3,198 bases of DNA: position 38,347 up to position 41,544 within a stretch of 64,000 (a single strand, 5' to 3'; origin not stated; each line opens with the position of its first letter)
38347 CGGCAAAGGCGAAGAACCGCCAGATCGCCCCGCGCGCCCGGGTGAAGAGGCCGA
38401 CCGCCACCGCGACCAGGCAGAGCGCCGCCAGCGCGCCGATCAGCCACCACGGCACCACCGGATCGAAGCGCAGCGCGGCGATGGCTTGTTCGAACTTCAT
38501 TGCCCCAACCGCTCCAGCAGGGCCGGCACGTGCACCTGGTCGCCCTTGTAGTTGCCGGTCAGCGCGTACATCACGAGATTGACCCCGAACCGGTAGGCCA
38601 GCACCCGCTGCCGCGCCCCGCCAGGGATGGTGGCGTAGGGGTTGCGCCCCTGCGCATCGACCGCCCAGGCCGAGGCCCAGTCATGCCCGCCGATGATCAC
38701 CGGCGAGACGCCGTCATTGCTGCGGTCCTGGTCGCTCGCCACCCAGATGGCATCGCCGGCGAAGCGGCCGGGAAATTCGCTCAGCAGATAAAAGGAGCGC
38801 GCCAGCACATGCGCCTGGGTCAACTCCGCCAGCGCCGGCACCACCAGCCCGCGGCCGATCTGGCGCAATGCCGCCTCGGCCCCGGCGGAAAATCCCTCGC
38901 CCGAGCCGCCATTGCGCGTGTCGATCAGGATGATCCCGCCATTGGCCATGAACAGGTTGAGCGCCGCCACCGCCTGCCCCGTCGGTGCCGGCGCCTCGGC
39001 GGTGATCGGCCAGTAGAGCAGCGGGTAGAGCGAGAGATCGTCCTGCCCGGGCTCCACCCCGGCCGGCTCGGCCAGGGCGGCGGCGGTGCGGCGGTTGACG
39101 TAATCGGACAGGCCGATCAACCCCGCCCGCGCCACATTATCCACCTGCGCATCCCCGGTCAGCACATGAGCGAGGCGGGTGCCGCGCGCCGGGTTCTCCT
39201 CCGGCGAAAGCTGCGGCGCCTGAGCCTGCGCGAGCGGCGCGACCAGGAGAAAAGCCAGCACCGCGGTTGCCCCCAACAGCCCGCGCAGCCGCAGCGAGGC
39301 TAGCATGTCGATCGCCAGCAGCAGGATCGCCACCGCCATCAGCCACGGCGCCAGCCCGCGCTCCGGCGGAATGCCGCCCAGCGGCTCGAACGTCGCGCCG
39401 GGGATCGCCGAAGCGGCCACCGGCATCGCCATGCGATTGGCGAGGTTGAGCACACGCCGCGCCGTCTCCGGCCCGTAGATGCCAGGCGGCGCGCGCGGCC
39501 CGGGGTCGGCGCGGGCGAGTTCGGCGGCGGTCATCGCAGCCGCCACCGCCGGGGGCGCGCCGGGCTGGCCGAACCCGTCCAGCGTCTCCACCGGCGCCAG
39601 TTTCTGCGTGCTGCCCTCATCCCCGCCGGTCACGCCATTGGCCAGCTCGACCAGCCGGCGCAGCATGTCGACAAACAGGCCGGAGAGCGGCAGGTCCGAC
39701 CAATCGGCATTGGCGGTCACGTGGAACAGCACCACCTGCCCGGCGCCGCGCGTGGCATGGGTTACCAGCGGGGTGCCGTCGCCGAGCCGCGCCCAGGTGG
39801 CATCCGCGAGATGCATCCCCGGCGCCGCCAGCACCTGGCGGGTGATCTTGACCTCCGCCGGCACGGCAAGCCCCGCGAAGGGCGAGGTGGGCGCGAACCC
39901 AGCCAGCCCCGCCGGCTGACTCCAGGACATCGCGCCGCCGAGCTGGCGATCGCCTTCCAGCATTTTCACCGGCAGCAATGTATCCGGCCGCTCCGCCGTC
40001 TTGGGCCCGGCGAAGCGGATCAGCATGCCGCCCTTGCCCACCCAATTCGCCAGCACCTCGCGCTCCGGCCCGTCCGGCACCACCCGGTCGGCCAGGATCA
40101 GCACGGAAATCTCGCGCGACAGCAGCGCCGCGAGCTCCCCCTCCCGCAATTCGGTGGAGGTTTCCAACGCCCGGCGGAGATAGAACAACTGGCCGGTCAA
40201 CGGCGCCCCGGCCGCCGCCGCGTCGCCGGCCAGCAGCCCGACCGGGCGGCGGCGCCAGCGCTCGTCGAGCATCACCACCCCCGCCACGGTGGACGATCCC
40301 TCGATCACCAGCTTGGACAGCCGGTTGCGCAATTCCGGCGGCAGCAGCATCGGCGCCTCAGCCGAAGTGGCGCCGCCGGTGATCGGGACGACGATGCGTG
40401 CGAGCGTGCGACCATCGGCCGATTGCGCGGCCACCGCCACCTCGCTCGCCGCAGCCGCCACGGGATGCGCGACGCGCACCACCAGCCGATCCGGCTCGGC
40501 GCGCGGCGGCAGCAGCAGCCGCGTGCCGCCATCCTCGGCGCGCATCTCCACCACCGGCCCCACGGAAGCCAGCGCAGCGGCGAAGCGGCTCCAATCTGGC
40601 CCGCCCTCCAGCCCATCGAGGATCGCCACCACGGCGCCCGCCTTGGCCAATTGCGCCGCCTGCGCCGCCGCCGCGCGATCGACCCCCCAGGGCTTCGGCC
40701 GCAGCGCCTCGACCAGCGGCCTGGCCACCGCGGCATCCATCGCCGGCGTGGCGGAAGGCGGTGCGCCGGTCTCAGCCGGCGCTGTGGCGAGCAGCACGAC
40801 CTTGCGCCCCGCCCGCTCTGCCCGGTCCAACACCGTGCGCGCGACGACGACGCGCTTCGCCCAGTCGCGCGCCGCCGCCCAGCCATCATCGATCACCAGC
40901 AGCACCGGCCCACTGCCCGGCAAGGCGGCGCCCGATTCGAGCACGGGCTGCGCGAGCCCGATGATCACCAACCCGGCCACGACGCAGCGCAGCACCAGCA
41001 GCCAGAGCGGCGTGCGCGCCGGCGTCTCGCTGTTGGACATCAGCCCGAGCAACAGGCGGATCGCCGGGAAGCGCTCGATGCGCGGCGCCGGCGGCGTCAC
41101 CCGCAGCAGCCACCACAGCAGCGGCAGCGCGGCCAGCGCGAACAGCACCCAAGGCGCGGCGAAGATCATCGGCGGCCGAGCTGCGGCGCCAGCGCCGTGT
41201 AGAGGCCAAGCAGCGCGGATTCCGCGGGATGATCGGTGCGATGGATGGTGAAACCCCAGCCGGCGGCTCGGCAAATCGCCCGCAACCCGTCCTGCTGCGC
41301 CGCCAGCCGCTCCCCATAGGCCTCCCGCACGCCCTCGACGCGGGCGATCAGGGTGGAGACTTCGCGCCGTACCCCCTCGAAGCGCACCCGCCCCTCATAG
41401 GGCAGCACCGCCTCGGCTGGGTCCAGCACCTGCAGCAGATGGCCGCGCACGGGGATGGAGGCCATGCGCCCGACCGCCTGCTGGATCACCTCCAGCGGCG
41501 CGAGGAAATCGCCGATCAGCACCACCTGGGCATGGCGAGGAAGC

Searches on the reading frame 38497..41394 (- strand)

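Call 57: search_protein_families(library=pfam, proteins=[window:38497-41394:-], max_evalue=0.001)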
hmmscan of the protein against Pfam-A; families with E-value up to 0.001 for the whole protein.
window:38497-41394:- (965 aa): 2 families
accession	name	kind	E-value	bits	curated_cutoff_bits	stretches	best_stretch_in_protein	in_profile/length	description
PF13709.12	DUF4159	-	1.6e-47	162.1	25.9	1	740-945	1-202/202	Domain of unknown function (DUF4159)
PF07584.16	BatA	-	9.7e-18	64.8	25.9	1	76-150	1-77/77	Aerotolerance regulator N-terminal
